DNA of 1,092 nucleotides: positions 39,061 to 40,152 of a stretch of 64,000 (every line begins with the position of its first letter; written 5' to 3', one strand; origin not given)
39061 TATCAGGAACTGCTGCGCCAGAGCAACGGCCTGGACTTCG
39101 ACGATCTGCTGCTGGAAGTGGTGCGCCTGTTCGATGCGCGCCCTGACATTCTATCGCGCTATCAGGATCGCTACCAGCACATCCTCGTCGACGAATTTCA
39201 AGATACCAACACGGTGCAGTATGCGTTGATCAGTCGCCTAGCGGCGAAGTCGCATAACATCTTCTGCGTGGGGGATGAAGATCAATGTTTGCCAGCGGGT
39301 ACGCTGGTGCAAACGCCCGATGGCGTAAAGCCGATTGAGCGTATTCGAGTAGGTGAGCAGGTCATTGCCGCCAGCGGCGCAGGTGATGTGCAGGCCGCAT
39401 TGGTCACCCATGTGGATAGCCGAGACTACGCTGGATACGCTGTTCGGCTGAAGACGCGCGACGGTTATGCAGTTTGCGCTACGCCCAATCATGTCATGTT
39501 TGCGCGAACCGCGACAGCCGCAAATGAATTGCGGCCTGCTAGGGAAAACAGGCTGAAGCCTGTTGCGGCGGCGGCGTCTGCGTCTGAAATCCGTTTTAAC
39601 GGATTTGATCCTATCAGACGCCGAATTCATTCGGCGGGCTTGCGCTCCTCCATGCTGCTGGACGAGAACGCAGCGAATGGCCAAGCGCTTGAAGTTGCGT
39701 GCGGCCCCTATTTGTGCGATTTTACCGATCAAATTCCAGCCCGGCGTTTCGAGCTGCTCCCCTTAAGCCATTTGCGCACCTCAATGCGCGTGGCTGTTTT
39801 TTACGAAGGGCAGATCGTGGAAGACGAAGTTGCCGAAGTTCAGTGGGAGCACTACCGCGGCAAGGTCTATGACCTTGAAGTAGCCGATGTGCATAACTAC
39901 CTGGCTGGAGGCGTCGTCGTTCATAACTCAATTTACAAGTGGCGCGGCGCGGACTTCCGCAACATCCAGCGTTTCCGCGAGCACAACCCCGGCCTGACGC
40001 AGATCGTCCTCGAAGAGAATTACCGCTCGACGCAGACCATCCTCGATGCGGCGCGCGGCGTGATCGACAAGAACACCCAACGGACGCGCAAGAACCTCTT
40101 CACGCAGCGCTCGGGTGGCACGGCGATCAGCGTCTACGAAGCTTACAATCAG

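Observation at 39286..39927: Mini-intein splitting helicase motif III of PcrA/UvrD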

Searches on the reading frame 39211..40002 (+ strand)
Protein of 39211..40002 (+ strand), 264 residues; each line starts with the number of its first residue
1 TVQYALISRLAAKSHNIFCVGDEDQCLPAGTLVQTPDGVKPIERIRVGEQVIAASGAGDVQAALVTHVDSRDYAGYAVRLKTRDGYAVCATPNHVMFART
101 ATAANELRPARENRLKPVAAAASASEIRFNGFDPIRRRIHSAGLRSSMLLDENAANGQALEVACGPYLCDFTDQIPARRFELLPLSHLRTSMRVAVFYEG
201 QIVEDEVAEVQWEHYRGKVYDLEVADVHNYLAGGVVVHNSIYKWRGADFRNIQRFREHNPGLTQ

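Call 3: search_protein_families(library=pfam, proteins=[window:39286-39927:+], max_evalue=1)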
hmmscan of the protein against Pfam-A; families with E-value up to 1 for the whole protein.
window:39286-39927:+ (214 aa): 5 families
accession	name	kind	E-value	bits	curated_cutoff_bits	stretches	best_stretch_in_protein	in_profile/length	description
PF14890.11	Intein_splicing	-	1.6e-13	51.2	35.8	1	35-214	33-155/155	Intein splicing domain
PF01079.26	Hint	-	3.3e-06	27.3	29.7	1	1-94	13-100/213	Hint module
PF07591.16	PT-HINT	-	1.2e-05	26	27.7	2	7-60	1-54/137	Pretoxin HINT domain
PF13403.11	Hint_2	-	2.2e-05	25.3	28.4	1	1-42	2-44/147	Hint domain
PF14623.11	Vint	-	0.14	12.4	27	1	1-47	2-49/166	Hint-domain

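Call 4: search_protein_families(library=ncbifam, proteins=[window:39286-39927:+], max_evalue=1)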
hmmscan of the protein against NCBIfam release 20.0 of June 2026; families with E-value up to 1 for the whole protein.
window:39286-39927:+ (214 aa): 9 families
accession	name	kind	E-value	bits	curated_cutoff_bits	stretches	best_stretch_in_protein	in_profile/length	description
NF011418.0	PRK14845.1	equivalog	1.9e-06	25.9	756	2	181-214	442-474/1049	translation initiation factor IF-2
TIGR01443.1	intein_Cterm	domain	2.7e-06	27.5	15.6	1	193-214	1-23/24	intein C-terminal splicing region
TIGR01445.1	intein_Nterm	domain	8.3e-06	26.7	24.5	1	1-72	1-82/83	intein N-terminal splicing region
NF045703.1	rSAM_Tes_intein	exception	3.5e-05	21.8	1700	2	177-213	571-609/1040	tetraether lipid synthase Tes, intein-containing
NF038136.1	rSAM_Rv_intein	exception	0.00049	19.1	700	1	1-74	76-151/574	intein-containing Rv2578c family radical SAM protein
NF005852.0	PRK07773.1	equivalog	0.0051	15.1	780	1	168-214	781-826/886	replicative DNA helicase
NF038162.1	RtcB_rel_intein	exception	0.011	13.8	1150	1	174-214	536-578/961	intein-containing RtcB family protein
NF007072.0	PRK09519.1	equivalog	0.044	12.1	1024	1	190-214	667-691/790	intein-containing recombinase RecA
NF040796.1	toxic_TimP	subfamily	0.17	12.2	45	1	35-55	12-33/40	small toxic inner membrane protein TimP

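Call 8: find_homologous_proteins(query=window:39286-39927:+, max_evalue=0.001)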
Query window:39286-39927:+ (214 aa): 1 proteins with E <= 0.001 among 1077 candidates.
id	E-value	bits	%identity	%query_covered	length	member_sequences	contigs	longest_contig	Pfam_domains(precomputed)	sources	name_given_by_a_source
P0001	4.2e-8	51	47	33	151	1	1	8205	PF13245.13,PF00580.28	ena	-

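Call 12: search_solved_structures(query=window:39286-39927:+, max_evalue=10, show_alignments=3)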
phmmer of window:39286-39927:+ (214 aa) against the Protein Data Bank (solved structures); distinct sequences matched with E-value up to 10: 21.
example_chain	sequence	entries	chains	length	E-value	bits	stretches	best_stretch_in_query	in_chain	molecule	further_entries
3ifj_A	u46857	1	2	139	0.00037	23.5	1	189-214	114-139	Endonuclease PI-MtuI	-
6rpp_A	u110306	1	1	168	0.00045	23.2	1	168-213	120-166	Cell division control protein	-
2cw7_A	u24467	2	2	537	0.00059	22.8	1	166-212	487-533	Endonuclease PI-PkoII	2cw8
6rpq_A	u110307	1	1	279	0.00085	22.3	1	174-214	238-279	Ubiquitin-like protein SMT3,1108aa long hypothetical cell division control protein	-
3igd_A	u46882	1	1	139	0.0011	21.9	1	174-214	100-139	Endonuclease PI-MtuI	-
2in9_A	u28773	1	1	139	0.0012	21.8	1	175-214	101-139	Endonuclease PI-MtuI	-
2lqm_A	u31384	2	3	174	0.0012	21.8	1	167-214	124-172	Pho radA intein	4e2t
4e2u_A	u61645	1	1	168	0.0024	20.8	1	160-214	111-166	Pho radA intein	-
2in0_A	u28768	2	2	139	0.0027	20.7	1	175-214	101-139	Endonuclease PI-MtuI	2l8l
2jmz_A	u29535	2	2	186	0.0095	18.9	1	176-208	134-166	Hypothetical protein MJ0781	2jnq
2imz_A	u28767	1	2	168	0.011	18.7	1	190-214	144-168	Endonuclease PI-MtuI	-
6qaz_A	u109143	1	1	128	0.014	18.3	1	4-71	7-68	cyanophage-like gp41-1 intein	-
5k08_A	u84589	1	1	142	0.014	18.3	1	175-213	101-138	RecA mini intein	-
5i0a_A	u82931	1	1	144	0.014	18.3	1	175-213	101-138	Intein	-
2in8_A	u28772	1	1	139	0.028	17.3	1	164-214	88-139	Endonuclease PI-MtuI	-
4o1r_A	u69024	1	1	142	0.062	16.2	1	175-214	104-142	Replicative DNA helicase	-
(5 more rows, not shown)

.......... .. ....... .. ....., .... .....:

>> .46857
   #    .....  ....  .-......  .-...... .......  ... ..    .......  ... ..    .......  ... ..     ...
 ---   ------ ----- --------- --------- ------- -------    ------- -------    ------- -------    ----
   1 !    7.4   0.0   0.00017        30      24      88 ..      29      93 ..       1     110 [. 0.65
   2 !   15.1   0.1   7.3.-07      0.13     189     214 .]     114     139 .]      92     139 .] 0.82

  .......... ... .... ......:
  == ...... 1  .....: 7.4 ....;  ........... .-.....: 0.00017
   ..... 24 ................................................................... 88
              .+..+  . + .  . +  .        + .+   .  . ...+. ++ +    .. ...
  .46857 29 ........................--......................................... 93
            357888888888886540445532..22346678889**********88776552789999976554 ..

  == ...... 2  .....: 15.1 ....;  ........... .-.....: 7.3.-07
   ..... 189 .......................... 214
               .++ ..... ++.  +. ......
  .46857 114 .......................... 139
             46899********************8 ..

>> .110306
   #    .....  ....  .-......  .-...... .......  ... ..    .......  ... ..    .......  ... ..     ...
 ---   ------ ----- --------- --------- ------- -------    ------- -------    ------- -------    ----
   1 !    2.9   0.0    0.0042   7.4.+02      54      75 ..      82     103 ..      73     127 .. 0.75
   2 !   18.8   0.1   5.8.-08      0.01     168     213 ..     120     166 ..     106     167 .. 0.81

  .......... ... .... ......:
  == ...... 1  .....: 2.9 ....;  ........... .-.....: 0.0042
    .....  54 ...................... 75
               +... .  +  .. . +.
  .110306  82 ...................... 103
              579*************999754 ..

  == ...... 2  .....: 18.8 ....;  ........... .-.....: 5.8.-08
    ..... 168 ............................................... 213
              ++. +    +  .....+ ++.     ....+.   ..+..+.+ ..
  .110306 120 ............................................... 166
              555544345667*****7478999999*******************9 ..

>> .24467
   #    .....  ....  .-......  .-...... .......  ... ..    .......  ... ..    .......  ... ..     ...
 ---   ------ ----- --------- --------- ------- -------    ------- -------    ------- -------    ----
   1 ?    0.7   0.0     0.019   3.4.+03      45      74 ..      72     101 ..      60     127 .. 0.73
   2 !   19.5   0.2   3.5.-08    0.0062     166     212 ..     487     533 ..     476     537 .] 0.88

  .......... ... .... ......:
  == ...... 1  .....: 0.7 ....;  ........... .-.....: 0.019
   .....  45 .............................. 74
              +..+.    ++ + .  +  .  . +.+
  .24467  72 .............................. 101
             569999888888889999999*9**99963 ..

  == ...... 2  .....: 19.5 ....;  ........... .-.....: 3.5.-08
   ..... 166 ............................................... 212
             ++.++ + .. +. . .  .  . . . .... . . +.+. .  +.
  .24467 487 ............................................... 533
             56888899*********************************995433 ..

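Call 14: find_encoding_contigs(protein=P0001, flank=8000)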
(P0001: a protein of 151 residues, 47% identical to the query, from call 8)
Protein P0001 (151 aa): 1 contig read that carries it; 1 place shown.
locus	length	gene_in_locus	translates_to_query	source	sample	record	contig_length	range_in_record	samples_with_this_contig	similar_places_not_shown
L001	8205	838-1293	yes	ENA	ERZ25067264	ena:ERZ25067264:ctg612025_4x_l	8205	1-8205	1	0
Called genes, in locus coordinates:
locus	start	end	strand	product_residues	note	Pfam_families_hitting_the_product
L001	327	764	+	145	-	PF00580:UvrD-helicase, PF13245:AAA_19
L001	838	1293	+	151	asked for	PF00580:UvrD-helicase, PF13245:AAA_19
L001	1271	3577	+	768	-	PF14890:Intein_splicing, PF13361:UvrD_C, PF13538:UvrD_C_2, PF21196:PcrA_UvrD_tudor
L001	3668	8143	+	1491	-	PF12895:ANAPC3 (faint), PF14559:TPR_19 (weak), PF13424:TPR_12, PF13432:TPR_16 (weak), PF14559:TPR_19, PF13191:AAA_16 (weak), PF20703:nSTAND1 (weak), PF13401:AAA_22 (weak), +9 more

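Call 20: search_protein_representatives(protein=window:39211-40002:+)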
Query: 264 residues. Proteins with E-value up to 0.001 (for the whole library): 3698; up to 1e-10: 693; up to 1e-30: 55. The best 150 are listed.
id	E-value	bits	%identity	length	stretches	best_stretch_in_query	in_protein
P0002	1.2e-62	227.9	53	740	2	1-104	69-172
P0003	2.0e-56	207.6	52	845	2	147-261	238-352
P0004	3.4e-53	197.0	52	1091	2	161-260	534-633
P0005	6.2e-47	176.4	49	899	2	174-260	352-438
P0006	1.0e-43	165.9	50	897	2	2-100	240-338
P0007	1.0e-43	165.9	46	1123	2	158-260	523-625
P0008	2.1e-43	164.8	45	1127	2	165-261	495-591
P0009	2.5e-43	164.6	46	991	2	173-261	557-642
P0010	2.9e-43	164.4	48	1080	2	177-261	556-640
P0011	4.0e-43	164.0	50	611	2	177-260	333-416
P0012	1.8e-42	161.8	40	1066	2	113-259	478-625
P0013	2.3e-41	158.2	45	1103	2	158-260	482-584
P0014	3.7e-41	157.5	45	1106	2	172-260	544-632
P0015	1.9e-40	155.2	46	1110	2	2-104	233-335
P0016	1.8e-39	152.0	45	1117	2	178-260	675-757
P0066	8.0e-30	120.4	41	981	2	3-100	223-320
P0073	1.6e-29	119.4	41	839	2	179-255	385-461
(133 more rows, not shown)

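Call 28: find_related_loci(query=window:39286-39927:+, collection=genome_contigs, flank=4000)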
Query window:39286-39927:+ (214 aa) in genome_contigs; peptide patterns used: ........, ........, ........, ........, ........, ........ (x = any residue, [..] = any of these).
201 stretches matched a pattern; 5 encode a relative of the query (tblastn E <= 1e-3); 5 distinct loci.
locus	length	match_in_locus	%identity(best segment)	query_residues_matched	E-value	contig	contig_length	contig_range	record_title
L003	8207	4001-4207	37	1-73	9e-9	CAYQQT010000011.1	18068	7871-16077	MAG TPA_asm: uncultured bacterium isolate SRP136066_co1_130 genome assembly, contig: NODE_3120_length_18068_cov_31.55110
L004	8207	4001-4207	37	1-73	1e-8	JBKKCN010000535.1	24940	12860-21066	MAG: Candidatus Rokuibacteriota bacterium isolate swi_bin.5 k127_14824384, whole genome shotgun sequence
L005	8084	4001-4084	61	1-28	2e-7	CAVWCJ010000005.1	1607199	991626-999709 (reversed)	MAG: uncultured Chloroflexia bacterium isolate MFD03726.bin.1.63 genome assembly, contig: contig_47279, whole genome sho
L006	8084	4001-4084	61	1-28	2e-7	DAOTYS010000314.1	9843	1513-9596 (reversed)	MAG TPA_asm: Thermoflexales bacterium isolate H28_387 k137_3857738, whole genome shotgun sequence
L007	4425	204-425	38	1-69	5e-7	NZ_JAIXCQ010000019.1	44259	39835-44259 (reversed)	Isoptericola luteus strain NEAU-Y5 Scaffold19, whole genome shotgun sequence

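Call 39: find_homologous_proteins(query=A2, max_evalue=0.00001)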
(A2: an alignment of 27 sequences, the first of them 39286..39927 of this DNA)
Query A2 (27 sequences) (214 aa, profile of the alignment): 21 proteins with E <= 0.00001 among 8000 candidates.
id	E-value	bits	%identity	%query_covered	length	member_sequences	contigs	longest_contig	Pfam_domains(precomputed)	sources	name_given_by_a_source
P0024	5.9e-142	491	35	64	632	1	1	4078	PF13604.13,PF13245.13,PF01079.26,PF00580.28,PF14890.12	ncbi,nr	ncbi:MAG: UvrD-helicase domain-containing protein, partial [Elusimicrobia bacterium]|nr:UvrD-helicas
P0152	1.1e-119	418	38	28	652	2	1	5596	PF13604.13,PF13245.13,PF00580.28,PF14890.12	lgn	-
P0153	2.1e-116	407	66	44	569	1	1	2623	PF13361.13,PF13403.12,PF00580.28,PF14890.12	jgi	jgi:DNA helicase-2/ATP-dependent DNA helicase PcrA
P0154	5.3e-116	406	51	37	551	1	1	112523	PF13361.13,PF14890.12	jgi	jgi:DNA helicase II / ATP-dependent DNA helicase PcrA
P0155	5.3e-113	396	50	35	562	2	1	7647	PF13604.13,PF13245.13,PF01079.26,PF13403.12,PF00580.28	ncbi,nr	ncbi:MAG TPA: UvrD-helicase domain-containing protein, partial [Anaerolineales bacterium]|nr:UvrD-he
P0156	5.9e-113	396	34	35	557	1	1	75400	PF13086.13,PF13604.13,PF13245.13,PF00580.28,PF14890.12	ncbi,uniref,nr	ncbi:hypothetical protein Q428_04285 [Fervidicella metallireducens AeB]|uniref:DNA 3'-5' helicase n=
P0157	4.2e-112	393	32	37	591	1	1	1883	PF13604.13,PF13245.13,PF00580.28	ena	-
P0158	2.6e-111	390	34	31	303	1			PF14890.12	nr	nr:Hint domain-containing protein [Fervidicella metallireducens]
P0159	1.9e-91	325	33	36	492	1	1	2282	PF13604.13,PF13245.13,PF13403.12,PF00580.28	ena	-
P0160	2.4e-90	321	53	35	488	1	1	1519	PF13604.13,PF13245.13,PF01079.26,PF13403.12,PF00580.28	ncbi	-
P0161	2.6e-87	311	30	36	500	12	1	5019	PF13086.13,PF13604.13,PF13245.13,PF00580.28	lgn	-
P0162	3.5e-77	278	34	35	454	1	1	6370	PF13086.13,PF13604.13,PF13245.13,PF00580.28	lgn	-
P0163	2.3e-71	259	37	36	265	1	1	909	PF13245.13,PF13403.12,PF00580.28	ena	-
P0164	2.9e-70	255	40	27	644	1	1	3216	PF13538.13,PF13361.13,PF14890.12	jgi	jgi:DNA helicase-2/ATP-dependent DNA helicase PcrA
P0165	8.4e-54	201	32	36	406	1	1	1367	PF13604.13,PF13245.13,PF00580.28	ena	-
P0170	4.8e-19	87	70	27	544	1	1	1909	PF13538.13,PF21196.4,PF13361.13,PF14890.12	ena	-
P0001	5.3e-17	80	47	33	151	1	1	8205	PF13245.13,PF00580.28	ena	-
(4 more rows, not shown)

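Call 41: find_encoding_contigs(protein=P0153, flank=3000)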
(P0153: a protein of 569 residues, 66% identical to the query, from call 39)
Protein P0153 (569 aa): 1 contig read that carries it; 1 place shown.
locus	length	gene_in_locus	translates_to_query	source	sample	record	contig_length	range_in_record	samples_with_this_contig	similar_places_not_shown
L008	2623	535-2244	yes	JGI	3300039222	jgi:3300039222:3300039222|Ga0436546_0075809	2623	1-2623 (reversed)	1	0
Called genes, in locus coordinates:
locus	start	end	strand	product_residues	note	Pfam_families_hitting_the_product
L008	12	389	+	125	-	PF00580:UvrD-helicase, PF13245:AAA_19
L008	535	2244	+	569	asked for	PF00580:UvrD-helicase (faint), PF13403:Hint_2 (faint), PF14890:Intein_splicing, PF13361:UvrD_C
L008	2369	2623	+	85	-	?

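Call 42: find_encoding_contigs(protein=P0170, flank=3000)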
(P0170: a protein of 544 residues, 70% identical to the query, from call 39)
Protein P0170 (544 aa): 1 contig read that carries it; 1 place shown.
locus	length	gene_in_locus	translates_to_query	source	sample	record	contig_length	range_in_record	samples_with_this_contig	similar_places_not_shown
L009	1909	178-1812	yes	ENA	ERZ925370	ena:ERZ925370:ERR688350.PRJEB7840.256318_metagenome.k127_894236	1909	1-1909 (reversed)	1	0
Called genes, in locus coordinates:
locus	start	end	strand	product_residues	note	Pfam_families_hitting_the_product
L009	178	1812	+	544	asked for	PF14890:Intein_splicing, PF13361:UvrD_C, PF13538:UvrD_C_2, PF21196:PcrA_UvrD_tudor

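Call 55: predict_structure(alignment_id=A4)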
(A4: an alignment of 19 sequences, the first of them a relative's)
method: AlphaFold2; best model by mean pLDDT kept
length: 303 residues; sequences in the alignment: 19
mean_pLDDT: 82.1   pTM: 0.74
mean pLDDT of the five models: 82.1, 78.9, 75.9, 75.5, 73.2
residues with pLDDT >= 90: 98; 70-90: 151; 50-70: 52; < 50: 2
segments of 3 or more residues with pLDDT < 50: none
pLDDT, mean of each block of 10 residues (from residue 1): 83 89 74 82 68 71 69 83 91 80 73 83 91 97 94 69 89 95 84 67 73 82 83 87 92 87 89 88 83 73 62
secondary structure, 60 per line:
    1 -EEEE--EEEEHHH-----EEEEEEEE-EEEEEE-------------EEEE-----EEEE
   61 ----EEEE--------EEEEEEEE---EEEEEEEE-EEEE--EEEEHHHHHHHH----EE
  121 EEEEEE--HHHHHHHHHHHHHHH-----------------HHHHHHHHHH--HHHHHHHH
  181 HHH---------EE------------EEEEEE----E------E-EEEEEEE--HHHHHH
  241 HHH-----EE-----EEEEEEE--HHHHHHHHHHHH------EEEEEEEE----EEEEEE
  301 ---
elements in order: E2-5 E8-11 E20-27 E29-34 E48-51 E57-60 E65-68 E77-84 E88-95 E97-100 E103-106 H107-114 E119-126 H129-143 H161-170 H173-183 E207-212 E226-232 H235-243 E256-262 H265-276 E283-290 E295-300

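Call 57: predict_structure(alignment_id=A3)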
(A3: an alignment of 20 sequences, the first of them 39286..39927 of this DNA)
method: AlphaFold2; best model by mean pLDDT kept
length: 214 residues; sequences in the alignment: 20
mean_pLDDT: 77.8   pTM: 0.70
mean pLDDT of the five models: 77.8, 77.6, 75.3, 73.3, 71.4
residues with pLDDT >= 90: 125; 70-90: 19; 50-70: 13; < 50: 57
segments of 3 or more residues with pLDDT < 50: 79-107, 109-129, 132-138
pLDDT, mean of each block of 10 residues (from residue 1): 98 98 97 92 98 98 97 73 44 34 37 40 46 43 67 84 95 94 98 98 95 94
secondary structure, 60 per line:
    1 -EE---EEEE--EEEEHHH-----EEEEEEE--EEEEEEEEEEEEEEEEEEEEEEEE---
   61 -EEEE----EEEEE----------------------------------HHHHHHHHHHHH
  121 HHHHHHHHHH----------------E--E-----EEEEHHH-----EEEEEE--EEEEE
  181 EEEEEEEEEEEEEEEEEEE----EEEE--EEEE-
elements in order: E7-10 E13-16 E25-31 E34-57 E62-65 E70-74 H109-130 E156-159 E168-173 E176-199 E204-207 E210-213

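Call 59: fold_search(model_id=the predicted structure, library=pdb)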
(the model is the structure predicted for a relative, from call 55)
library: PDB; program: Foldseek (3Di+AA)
matches with E <= 10: 542; with E <= 0.001: 0
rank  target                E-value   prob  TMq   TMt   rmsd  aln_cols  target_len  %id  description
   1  4bts_AF               1.2e-01  0.35  0.15  0.37   6.9        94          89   12  THE CRYSTAL STRUCTURE OF THE EUKARYOTIC 40S RIBOSOMAL SUBUNIT IN COMPLEX WITH EIF1 AND EIF1A (released 2013-07-17)
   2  7cd9_A                1.2e-01  0.08  0.12  0.14  19.6       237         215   11  Crystal Structure of SETDB1 tudor domain in complexed with Compound 6 (released 2021-04-07)
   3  8ucf                  1.5e-01  0.06  0.12  0.11  19.8       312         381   10  Thermophilic RNA Ligase from Palaeococcus pacificus K238G (released 2024-02-21)
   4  9hve_K                1.7e-01  0.06  0.13  0.14  21.5       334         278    7  Native human eIF2-eIF2B complex (released 2025-11-19)
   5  8hvq_A                2.9e-01  0.04  0.10  0.12  18.9       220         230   11  Crystal structure of haloacid dehalogenase-like hydrolase family enzyme from Staphylococcus lugdunensis (released 2023-12-27)
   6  6tyy                  3.0e-01  0.66  0.19  0.37  11.2       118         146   14  Hedgehog autoprocessing mutant D46H (released 2019-11-20)
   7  5gkk_A                3.2e-01  0.63  0.13  0.24   4.2        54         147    7  Crystal structure of a homing endonuclease, I-TnaI (released 2017-07-12)
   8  1af5                  3.2e-01  0.25  0.15  0.29   6.5        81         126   14  GROUP I MOBILE INTRON ENDONUCLEASE (released 1997-07-23)
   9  1kaf_E                3.4e-01  0.57  0.14  0.33   3.7        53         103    6  DNA Binding Domain Of The Phage T4 Transcription Factor MotA (AA105-211) (released 2001-11-21)
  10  9ckj_F                3.6e-01  0.10  0.11  0.20  14.6       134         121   13  Co-crystal structure of 53BP1 tandem Tudor domains in complex with UNC9512 (released 2024-10-30)
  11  1kaf_D                4.1e-01  0.54  0.14  0.32   3.7        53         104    4  DNA Binding Domain Of The Phage T4 Transcription Factor MotA (AA105-211) (released 2001-11-21)
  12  6zgq_B                4.1e-01  0.28  0.18  0.32  12.3       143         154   17  AceL NrdHF class 3 split intein GSH linked splice inactive variant - C124A, N146A (released 2020-09-16)
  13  5jlt_A                4.1e-01  0.20  0.15  0.35  15.8       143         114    6  The crystal structure of the bacteriophage T4 MotA C-terminal domain in complex with dsDNA reveals a novel protein-DNA (released 2017-05-03)
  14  10bm_A                4.1e-01  0.07  0.14  0.12  17.5       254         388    7  Crystal structure of Phosphoribosylaminoimidazole carboxylase from Burkholderia xenovorans (AMP, ADP and sulfate compl (released 2026-01-21)
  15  8oo6_A                4.3e-01  0.03  0.11  0.07  22.9       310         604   12  Pol I bound to extended and displaced DNA section - closed conformation (released 2023-08-09)
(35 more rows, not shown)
